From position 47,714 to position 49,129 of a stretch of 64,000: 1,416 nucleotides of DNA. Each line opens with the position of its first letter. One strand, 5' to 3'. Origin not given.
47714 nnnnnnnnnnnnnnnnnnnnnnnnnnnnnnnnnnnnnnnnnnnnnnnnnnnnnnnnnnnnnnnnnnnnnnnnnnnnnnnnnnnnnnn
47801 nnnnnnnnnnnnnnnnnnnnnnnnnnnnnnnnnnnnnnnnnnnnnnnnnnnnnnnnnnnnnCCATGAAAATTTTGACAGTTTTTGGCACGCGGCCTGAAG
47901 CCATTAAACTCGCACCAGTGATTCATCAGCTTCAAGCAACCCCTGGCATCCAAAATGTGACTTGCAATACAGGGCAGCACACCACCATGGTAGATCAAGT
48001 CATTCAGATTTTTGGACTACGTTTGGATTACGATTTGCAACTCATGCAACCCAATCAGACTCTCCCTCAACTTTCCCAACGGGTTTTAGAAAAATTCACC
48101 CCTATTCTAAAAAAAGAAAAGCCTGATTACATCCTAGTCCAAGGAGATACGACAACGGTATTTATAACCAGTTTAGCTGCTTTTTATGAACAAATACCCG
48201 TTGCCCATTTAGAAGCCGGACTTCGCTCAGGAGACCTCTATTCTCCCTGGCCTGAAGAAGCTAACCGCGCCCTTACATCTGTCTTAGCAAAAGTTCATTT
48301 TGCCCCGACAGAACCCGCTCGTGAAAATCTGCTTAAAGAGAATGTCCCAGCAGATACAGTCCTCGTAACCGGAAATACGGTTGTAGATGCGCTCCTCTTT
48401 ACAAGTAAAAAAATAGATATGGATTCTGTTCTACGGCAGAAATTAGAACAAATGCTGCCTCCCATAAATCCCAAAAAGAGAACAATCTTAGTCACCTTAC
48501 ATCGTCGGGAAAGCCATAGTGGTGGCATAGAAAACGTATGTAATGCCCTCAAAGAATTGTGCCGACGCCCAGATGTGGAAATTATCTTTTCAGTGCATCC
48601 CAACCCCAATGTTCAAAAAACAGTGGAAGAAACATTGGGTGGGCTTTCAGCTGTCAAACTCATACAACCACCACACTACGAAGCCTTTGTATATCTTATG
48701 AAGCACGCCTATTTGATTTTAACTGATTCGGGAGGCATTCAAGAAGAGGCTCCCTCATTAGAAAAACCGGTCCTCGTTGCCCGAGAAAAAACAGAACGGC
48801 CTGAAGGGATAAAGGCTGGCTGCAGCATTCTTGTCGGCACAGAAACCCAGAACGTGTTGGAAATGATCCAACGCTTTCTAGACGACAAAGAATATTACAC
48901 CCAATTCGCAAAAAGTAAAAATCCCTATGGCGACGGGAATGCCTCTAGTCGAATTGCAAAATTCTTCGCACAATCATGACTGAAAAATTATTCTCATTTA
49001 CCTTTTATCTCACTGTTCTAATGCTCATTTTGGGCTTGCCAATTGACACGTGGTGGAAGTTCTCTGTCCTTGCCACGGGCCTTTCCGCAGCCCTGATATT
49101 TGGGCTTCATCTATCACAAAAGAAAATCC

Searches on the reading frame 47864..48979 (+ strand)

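Call 13: search_protein_families(library=pfam, proteins=[window:47864-48979:+], max_evalue=0.001)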
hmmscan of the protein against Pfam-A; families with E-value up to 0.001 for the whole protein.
window:47864-48979:+ (371 aa): 1 family
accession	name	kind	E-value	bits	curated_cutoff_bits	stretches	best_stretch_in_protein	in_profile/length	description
PF02350.25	Epimerase_2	-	2.8e-116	388.6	30.6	1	22-367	2-345/347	UDP-N-acetylglucosamine 2-epimerase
